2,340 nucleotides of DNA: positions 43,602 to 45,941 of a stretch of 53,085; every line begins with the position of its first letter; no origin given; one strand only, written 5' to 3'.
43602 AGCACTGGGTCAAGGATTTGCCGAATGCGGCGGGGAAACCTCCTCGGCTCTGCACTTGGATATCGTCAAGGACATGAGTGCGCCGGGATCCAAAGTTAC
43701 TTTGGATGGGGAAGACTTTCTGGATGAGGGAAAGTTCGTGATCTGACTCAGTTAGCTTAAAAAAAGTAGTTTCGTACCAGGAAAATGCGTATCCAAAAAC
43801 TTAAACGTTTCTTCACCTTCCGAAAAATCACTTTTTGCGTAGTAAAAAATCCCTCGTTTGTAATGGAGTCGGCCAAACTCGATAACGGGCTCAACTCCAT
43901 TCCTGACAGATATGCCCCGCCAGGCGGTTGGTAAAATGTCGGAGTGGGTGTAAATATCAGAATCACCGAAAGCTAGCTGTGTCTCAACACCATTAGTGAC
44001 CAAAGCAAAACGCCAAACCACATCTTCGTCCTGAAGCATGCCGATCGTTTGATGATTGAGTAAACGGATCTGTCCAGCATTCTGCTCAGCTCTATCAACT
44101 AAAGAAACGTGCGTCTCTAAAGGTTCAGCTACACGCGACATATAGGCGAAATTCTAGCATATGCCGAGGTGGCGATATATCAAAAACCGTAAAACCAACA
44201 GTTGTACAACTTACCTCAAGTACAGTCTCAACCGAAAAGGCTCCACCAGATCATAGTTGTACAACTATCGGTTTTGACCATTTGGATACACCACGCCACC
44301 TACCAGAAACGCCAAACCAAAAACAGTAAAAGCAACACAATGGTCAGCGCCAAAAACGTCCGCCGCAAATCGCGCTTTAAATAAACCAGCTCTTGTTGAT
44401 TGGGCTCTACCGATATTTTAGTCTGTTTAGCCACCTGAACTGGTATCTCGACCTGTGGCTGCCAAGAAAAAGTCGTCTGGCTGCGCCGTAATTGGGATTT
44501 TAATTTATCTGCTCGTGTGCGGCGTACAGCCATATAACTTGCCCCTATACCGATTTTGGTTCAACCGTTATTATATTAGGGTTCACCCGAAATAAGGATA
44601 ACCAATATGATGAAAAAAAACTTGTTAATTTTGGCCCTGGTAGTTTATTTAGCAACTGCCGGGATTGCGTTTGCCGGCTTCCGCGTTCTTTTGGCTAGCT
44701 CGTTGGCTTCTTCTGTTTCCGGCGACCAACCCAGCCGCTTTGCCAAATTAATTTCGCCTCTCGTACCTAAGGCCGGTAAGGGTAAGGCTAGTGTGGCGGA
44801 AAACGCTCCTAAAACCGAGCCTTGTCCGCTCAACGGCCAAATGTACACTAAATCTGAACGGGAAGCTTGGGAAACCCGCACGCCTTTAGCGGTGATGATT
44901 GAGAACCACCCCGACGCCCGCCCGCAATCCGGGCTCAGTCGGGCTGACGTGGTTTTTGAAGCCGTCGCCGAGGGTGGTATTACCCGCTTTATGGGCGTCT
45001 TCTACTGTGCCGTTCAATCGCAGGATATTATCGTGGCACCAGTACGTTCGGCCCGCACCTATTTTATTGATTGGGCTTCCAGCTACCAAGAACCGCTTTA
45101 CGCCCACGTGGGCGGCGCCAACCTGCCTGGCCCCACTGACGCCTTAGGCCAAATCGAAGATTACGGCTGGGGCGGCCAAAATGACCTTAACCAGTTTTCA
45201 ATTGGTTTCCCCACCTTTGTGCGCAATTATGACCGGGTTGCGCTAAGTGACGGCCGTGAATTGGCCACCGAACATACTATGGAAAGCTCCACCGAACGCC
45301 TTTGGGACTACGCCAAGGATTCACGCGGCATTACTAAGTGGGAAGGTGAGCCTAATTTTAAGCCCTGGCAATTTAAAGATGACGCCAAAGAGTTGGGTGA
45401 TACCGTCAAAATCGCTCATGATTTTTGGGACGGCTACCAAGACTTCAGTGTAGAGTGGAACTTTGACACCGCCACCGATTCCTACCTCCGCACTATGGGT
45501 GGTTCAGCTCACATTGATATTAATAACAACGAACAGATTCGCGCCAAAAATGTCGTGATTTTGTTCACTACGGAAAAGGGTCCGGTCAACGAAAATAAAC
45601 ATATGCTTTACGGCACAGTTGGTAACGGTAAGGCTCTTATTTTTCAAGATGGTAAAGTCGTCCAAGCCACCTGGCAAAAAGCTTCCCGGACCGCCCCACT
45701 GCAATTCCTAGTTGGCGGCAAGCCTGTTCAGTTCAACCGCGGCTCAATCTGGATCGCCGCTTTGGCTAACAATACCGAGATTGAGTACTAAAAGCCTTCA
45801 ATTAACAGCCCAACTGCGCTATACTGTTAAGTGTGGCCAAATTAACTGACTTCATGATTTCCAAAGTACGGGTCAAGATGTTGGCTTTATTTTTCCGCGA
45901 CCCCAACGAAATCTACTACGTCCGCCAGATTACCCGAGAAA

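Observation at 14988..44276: Family of intergenic elements centred on the palindrome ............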

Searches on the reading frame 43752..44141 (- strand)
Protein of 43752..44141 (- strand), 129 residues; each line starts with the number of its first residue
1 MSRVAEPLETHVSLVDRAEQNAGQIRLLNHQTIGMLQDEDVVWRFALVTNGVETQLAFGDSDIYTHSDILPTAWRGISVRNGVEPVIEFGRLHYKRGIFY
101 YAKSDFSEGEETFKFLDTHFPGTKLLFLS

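Call 14: search_protein_families(library=pfam, proteins=[window:43752-44141:-], max_evalue=0.01)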
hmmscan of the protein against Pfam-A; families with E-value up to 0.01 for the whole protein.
window:43752-44141:- (129 aa): 0 families

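Call 22: find_encoding_contigs(protein=window:43752-44141:-, flank=10000, max_places=10)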
Protein window:43752-44141:- (129 aa): 2 contigs read that carry it; 2 places shown.
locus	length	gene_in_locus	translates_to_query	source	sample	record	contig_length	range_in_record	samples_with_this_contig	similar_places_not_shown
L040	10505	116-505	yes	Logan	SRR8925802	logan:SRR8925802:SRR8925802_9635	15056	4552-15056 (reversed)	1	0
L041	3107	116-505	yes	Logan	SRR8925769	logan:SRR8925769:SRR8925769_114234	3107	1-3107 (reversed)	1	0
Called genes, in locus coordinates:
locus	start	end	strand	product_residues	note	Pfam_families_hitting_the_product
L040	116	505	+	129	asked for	-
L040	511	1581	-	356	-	PF02073:Peptidase_M29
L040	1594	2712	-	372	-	PF01738:DLH (faint), PF00561:Abhydrolase_1 (weak), PF12146:Hydrolase_4 (faint), PF00326:Peptidase_S9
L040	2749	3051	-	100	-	PF02482:Ribosomal_S30AE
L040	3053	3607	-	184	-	PF00908:dTDP_sugar_isom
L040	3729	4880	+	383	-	PF04055:Radical_SAM (weak)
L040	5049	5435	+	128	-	PF28442:DUF8400 (weak), PF00076:RRM_1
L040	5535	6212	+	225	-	PF09335:VTT_dom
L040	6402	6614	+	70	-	-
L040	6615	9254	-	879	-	PF01551:Peptidase_M23 (weak)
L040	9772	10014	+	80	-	-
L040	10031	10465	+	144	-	PF00583:Acetyltransf_1, PF13673:Acetyltransf_10, PF13508:Acetyltransf_7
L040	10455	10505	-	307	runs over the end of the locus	PF03417:AAT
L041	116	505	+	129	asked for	-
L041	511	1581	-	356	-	PF02073:Peptidase_M29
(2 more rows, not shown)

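Call 23: find_homologous_proteins(query=window:43752-44141:-)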
Query window:43752-44141:- (129 aa): 1 proteins with E <= 0.001 among 3 candidates.
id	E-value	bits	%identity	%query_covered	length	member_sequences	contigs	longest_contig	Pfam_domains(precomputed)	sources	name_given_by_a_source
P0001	5.1e-81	287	100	100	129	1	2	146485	-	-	-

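Call 74: predict_structure(protein=window:43752-44141:-)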
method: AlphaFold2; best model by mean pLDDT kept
length: 129 residues; sequences in the alignment: 1
mean_pLDDT: 36.0   pTM: 0.28
mean pLDDT of the five models: 36.0, 33.8, 31.9, 31.4, 29.1
residues with pLDDT >= 90: 0; 70-90: 0; 50-70: 7; < 50: 122
segments of 3 or more residues with pLDDT < 50: 1-44, 51-120, 126-129
pLDDT, mean of each block of 10 residues (from residue 1): 30 34 31 33 46 42 29 33 33 38 34 40 47
secondary structure, 60 per line:
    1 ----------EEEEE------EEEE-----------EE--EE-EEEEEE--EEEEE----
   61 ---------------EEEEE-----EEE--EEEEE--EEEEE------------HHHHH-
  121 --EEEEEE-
elements in order: E11-15 E22-25 E44-49 E52-56 E76-80 E86-88 E91-95 E98-102 H115-119 E123-128

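Call 75: search_protein_representatives(protein=window:43752-44141:-)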
Query: 129 residues. Proteins with E-value up to 0.001 (for the whole library): 5; up to 1e-10: 1; up to 1e-30: 1. The best 5 are listed.
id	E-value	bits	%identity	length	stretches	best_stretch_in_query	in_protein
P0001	1.6e-81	286.6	100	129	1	1-129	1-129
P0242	2.9e-09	53.0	31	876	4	64-114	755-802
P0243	2.2e-07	47.0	40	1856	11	52-84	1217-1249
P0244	4.9e-04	36.2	34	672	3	62-100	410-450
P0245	7.3e-04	35.6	36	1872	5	70-98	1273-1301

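Call 76: search_protein_families(library=pfam, proteins=[P0242, P0243, P0244], max_evalue=0.001)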
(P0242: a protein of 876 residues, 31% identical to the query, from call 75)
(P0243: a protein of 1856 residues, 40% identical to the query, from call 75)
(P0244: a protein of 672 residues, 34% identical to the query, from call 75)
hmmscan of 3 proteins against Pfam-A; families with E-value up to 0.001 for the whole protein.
P0242 (876 aa): 4 families
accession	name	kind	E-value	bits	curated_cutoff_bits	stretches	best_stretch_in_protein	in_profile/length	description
PF13229.12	Beta_helix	-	6.1e-70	234.3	25.9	3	731-875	12-158/158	Right handed beta helix region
PF05048.19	NosD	-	1.3e-36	126.5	23.6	4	720-852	39-169/212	Periplasmic copper-binding protein (NosD)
PF12770.12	CHAT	-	8.5e-30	104.6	24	1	73-342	2-268/289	CHAT domain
PF18835.7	Beta_helix_2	-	2.3e-05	24.5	30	0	585-613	11-39/68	Beta helix repeat of Inulin fructotransferase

P0243 (1856 aa): 4 families
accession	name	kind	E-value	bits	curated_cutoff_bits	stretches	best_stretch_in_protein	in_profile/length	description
PF18676.6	MBG_2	-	4.4e-17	62.9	25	1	1518-1591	1-71/72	MBG domain (YGX type)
PF13585.12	CHU_C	-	7.1e-17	61.7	27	1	1771-1852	3-84/86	CHU_C Type IX secretion signal domain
PF19081.6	Ig_7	-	8.5e-05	23.2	27.3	1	539-615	8-84/84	Ig-like domain CHU_C associated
PF17394.7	KleE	-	0.00013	22.8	25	0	1181-1206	78-103/114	Uncharacterized KleE stable inheritance protein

P0244 (672 aa): 5 families
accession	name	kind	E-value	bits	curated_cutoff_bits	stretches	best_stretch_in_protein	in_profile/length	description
PF13229.12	Beta_helix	-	8.3e-79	263.2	25.9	4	333-476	2-147/158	Right handed beta helix region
PF05048.19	NosD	-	9e-41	140.1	23.6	4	390-513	52-173/212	Periplasmic copper-binding protein (NosD)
PF13676.11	TIR_2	-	7e-13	49.6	28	1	11-123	1-106/122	TIR domain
PF07602.17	DUF1565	-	1.7e-05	24.7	20.3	0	190-351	13-167/257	Protein of unknown function (DUF1565)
PF01582.25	TIR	-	0.00044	20.5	21.3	1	25-86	17-77/179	TIR domain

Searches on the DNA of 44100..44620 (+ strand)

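Call 63: search_dna_similar(query=window:44160-44305:+, collection=plasmids, mode=distant, max_evalue=0.01, max_rows=10)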
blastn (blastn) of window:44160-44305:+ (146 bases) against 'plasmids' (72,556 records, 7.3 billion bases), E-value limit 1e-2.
No match.

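Call 64: search_dna_similar(query=window:44160-44305:+, collection=phages, mode=distant, max_evalue=0.01, max_rows=10)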
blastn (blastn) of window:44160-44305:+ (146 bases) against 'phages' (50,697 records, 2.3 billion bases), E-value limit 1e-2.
No match.

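Call 79: search_rna_families(source=window, start=44100, end=44620, threshold=evalue, max_evalue=1)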
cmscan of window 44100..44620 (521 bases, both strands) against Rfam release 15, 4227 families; matches with E-value up to 1: 0.
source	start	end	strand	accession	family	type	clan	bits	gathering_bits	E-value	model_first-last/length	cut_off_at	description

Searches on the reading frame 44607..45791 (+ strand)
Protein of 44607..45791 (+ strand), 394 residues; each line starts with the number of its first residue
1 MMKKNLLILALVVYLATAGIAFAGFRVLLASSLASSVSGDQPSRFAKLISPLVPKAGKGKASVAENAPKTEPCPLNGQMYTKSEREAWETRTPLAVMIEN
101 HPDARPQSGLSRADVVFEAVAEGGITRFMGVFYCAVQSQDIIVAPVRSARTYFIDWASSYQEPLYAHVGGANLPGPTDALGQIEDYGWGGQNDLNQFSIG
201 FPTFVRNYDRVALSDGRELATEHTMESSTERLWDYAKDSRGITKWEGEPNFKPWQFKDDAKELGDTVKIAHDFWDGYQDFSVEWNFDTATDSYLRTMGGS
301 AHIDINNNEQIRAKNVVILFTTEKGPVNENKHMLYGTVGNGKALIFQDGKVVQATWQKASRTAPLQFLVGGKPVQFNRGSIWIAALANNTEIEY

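Call 14: search_protein_families(library=pfam, proteins=[window:44607-45791:+], max_evalue=0.01)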
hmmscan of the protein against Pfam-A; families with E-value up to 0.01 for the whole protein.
window:44607-45791:+ (394 aa): 2 families
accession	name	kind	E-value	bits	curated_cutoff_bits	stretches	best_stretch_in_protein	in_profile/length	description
PF11258.13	DUF3048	-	7.9e-32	110.9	25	1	86-238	9-144/148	Protein of unknown function (DUF3048) N-terminal domain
PF17479.7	DUF3048_C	-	2.2e-25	89.7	25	1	281-383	9-114/114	Protein of unknown function (DUF3048) C-terminal domain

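Call 38: find_encoding_contigs(protein=window:44607-45791:+, flank=10000, max_places=6)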
Protein window:44607-45791:+ (394 aa): 1 contig read that carries it; 1 place shown.
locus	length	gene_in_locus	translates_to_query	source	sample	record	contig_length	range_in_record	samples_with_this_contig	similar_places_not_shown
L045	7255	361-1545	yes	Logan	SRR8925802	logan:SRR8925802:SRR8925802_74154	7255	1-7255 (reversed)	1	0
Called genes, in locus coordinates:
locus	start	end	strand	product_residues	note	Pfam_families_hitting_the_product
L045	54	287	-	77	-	-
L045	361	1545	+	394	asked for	PF11258:DUF3048, PF17479:DUF3048_C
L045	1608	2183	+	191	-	-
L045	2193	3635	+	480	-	PF21760:SecD_1st, PF22599:SecDF_P1_head, PF03176:MMPL, PF00873:ACR_tran (weak), PF02355:SecD_SecF_C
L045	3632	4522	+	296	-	PF02355:SecD_SecF_C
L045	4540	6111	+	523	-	-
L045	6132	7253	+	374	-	?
